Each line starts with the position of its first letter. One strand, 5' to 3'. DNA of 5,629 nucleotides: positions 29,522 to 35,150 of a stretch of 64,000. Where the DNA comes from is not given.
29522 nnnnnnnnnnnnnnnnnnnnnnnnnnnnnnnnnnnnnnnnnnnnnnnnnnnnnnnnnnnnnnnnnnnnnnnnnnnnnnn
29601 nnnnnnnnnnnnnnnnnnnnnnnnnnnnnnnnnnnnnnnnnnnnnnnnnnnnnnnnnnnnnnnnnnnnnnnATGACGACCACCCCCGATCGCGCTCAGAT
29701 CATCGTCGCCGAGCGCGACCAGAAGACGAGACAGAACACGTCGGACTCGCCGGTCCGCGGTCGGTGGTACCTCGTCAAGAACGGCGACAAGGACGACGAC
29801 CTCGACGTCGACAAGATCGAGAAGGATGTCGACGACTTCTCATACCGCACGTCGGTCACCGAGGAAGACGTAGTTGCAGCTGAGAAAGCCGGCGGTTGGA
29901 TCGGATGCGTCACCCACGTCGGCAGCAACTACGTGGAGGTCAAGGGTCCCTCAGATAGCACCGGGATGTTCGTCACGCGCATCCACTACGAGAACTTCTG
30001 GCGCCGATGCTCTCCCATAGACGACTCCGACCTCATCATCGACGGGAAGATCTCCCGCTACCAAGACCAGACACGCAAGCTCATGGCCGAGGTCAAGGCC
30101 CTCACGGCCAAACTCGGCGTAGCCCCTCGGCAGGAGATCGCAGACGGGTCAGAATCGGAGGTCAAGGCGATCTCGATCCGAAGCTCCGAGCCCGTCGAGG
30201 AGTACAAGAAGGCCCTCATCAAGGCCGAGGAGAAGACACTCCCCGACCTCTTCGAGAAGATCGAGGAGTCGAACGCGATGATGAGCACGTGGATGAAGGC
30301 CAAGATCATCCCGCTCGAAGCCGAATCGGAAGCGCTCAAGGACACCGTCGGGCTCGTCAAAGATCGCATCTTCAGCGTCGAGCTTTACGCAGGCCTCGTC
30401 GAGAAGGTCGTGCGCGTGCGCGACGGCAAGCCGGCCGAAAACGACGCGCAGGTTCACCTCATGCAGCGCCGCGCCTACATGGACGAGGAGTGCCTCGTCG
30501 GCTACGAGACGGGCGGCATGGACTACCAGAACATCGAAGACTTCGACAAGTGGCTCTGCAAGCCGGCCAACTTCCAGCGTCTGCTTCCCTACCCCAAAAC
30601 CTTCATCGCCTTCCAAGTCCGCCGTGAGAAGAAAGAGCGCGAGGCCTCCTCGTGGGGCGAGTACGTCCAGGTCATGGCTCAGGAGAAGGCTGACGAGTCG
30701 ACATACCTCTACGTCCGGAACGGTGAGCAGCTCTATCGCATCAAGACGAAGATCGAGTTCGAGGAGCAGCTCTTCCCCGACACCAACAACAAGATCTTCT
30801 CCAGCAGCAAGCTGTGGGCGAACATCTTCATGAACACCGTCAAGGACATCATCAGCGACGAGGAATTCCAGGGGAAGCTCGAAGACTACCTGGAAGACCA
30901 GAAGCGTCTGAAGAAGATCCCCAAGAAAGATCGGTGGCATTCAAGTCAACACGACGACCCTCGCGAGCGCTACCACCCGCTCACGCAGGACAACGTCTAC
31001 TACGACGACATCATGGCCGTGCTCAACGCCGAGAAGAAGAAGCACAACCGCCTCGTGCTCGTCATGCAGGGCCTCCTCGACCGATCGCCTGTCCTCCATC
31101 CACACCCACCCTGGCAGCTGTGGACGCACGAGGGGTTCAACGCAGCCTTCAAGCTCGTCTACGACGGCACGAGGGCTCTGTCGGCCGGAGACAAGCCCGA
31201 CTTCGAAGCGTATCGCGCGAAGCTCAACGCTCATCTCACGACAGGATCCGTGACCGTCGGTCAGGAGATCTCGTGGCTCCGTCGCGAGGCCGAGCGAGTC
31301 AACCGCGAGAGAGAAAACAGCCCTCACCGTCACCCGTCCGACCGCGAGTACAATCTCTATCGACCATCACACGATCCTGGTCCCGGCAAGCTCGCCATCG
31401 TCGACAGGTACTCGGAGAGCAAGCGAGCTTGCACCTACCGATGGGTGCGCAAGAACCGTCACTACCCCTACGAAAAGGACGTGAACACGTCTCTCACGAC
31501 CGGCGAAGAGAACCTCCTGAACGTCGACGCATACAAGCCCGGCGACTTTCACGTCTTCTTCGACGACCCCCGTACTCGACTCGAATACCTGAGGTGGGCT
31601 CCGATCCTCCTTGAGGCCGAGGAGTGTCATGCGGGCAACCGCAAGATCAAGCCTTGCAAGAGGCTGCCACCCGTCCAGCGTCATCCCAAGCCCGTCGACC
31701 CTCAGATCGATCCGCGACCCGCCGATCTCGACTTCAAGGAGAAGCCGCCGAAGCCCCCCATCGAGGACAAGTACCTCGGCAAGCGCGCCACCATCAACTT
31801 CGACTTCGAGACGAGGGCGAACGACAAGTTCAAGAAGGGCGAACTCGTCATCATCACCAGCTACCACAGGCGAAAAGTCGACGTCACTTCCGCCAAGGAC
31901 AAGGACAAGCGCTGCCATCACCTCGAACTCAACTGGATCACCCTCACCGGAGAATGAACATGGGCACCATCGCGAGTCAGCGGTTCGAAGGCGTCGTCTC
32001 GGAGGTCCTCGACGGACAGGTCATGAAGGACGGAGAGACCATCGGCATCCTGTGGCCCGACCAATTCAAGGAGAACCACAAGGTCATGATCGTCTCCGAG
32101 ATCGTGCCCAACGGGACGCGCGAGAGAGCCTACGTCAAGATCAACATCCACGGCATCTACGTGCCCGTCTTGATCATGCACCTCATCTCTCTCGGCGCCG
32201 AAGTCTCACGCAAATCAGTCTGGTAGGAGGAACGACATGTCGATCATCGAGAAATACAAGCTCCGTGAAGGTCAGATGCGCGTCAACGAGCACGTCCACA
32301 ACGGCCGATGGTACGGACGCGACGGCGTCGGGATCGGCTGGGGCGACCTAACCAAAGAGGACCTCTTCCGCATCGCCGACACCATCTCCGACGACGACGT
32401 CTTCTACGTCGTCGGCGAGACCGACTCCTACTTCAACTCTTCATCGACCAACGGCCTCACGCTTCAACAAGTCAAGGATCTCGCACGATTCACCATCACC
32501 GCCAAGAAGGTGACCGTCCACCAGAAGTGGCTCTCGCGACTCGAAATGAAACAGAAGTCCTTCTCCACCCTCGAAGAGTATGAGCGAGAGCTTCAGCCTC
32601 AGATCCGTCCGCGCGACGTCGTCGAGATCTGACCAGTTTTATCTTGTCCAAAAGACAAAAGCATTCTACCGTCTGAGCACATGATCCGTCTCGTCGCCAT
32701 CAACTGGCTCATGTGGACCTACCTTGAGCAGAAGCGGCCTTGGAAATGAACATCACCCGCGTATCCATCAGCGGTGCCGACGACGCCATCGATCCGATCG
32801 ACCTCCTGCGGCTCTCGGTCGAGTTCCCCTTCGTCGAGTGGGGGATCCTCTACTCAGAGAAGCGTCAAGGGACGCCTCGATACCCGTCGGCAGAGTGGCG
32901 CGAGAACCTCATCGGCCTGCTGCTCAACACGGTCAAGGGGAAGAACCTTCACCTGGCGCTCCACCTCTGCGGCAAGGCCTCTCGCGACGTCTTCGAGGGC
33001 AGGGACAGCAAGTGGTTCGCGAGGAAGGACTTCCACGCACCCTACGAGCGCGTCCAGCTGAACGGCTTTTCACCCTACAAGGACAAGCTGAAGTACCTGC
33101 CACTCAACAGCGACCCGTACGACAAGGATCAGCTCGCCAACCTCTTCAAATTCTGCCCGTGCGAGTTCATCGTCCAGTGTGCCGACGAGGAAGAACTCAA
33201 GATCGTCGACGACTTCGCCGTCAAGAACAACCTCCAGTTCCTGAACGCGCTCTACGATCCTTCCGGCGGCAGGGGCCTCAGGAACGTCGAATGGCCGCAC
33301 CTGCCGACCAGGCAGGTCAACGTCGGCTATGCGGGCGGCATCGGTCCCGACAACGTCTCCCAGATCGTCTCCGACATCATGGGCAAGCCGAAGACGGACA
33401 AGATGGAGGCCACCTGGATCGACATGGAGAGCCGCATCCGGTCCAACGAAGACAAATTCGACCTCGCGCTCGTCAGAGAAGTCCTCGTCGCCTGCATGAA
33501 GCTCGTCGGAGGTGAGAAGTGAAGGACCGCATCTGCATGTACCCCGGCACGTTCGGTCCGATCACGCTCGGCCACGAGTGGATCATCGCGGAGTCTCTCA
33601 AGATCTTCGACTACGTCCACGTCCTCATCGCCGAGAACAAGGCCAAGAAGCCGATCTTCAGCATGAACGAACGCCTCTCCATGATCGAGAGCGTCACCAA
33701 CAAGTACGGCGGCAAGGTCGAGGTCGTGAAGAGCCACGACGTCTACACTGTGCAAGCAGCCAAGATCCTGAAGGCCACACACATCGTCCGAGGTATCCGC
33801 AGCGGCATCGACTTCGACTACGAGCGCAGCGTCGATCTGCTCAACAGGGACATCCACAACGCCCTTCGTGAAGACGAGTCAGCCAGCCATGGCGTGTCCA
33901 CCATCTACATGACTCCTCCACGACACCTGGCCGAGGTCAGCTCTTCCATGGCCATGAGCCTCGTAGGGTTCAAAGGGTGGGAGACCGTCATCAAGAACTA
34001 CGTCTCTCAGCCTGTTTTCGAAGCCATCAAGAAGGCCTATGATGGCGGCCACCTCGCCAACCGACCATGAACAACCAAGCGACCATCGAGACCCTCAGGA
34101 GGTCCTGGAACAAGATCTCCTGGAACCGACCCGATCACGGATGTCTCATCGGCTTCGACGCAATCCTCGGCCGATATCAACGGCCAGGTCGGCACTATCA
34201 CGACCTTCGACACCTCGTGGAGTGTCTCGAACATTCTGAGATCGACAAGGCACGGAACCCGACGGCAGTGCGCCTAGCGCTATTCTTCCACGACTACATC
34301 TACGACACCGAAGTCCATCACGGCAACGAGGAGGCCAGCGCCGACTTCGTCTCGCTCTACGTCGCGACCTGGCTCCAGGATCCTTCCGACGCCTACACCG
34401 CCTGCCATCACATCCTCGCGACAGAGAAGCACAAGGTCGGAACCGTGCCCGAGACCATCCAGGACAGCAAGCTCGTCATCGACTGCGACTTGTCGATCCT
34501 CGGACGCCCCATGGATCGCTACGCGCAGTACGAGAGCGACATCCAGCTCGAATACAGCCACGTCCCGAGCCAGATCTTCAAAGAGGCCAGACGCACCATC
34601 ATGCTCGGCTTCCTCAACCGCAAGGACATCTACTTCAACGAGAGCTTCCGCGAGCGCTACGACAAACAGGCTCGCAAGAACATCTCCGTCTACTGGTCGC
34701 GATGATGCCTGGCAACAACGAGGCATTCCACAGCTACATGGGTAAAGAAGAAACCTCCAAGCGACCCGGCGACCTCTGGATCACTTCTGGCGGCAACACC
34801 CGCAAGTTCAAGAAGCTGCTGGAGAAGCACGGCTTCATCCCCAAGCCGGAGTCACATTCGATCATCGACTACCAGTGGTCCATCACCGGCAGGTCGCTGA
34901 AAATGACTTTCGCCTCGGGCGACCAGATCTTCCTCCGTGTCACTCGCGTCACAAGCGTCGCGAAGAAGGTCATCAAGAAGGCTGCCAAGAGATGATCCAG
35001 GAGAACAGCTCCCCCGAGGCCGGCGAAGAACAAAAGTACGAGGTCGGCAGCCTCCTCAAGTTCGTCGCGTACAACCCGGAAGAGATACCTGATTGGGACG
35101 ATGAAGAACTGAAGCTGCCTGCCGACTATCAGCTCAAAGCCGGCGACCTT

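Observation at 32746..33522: TrpF-like barrel in the NAD island and a TrpC-like barrel inside the tRNA array (11038..11586)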

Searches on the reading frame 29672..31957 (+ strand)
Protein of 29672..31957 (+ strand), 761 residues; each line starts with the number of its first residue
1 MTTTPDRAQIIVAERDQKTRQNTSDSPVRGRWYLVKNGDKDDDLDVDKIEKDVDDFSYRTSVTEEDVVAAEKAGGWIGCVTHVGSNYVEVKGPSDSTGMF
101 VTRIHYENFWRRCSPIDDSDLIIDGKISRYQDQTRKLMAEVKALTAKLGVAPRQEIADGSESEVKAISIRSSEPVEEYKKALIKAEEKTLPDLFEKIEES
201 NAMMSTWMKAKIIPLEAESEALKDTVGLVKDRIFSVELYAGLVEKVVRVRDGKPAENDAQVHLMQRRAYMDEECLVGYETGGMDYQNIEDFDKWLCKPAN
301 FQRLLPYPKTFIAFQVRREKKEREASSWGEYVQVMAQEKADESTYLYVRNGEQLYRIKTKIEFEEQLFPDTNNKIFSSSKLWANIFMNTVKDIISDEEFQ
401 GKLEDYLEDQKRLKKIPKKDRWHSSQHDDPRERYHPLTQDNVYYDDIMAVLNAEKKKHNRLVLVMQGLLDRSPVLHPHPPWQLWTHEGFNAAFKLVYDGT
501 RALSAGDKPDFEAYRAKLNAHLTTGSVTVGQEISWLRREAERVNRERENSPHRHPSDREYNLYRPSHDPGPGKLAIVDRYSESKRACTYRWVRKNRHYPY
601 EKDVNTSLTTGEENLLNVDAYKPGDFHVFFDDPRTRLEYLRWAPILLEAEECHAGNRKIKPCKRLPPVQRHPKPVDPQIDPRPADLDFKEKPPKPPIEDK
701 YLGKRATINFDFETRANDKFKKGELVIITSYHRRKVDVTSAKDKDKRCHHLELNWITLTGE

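Call 14: search_protein_families(library=pfam, proteins=[window:29672-31957:+], max_evalue=0.01)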
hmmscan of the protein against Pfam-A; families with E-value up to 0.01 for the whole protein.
window:29672-31957:+ (761 aa): 0 families

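Call 51: search_protein_families(library=ncbifam, proteins=[window:29672-31957:+], max_evalue=0.01)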
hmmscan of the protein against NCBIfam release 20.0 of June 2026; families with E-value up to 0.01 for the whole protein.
window:29672-31957:+ (761 aa): 0 families

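Call 64: search_dna_similar(query=window:29672-31957:+, collection=phages, mode=protein, max_rows=15, max_evalue=0.00001)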
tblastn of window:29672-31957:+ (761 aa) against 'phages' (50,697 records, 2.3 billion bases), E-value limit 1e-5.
Records with a match: 4; places in all: 4; records where one place covers at least 80% of the query: 0.
Best place of each record, by identity: <60% 4.
By first word of the organism name: Erythrobacter 1; Mesorhizobium 1; Flavobacterium 1; Tunturiibacter 1.
By host as written in the record: Erythrobacter sp. 1; Mesorhizobium loti R7ANS 1; Flavobacterium sp. B330 1; Tunturiibacter psychrotolerans X4BP1 1.
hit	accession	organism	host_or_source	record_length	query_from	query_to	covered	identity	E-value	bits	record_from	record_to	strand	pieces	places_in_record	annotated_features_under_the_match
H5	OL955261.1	Erythrobacter phage vB_EliS-L02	Erythrobacter sp.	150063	76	656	76%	42.2%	2e-142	468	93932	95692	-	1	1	hypothetical protein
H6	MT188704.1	Mesorhizobium phage Cp1R7A-A1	Mesorhizobium loti R7ANS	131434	76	655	76%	39.6%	6e-132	438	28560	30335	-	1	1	hypothetical protein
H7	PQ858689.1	Flavobacterium phage MaF61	Flavobacterium sp. B330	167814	233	526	39%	25.7%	5e-21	105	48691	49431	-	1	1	hypothetical protein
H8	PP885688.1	Tunturiibacter phage Tunturi_5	Tunturiibacter psychrotolerans X4BP1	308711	177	369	25%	25.1%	4e-6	57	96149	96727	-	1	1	hypothetical protein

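Call 94: search_protein_families(library=phrogs, proteins=[window:29672-31957:+], max_evalue=0.001)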
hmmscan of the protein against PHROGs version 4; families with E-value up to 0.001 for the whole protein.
window:29672-31957:+ (761 aa): 0 families

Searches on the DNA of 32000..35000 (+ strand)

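Call 7: search_dna_similar(query=window:32000-35000:+, collection=phages, mode=near, max_rows=15)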
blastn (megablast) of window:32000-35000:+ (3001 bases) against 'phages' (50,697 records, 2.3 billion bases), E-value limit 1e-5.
No match.
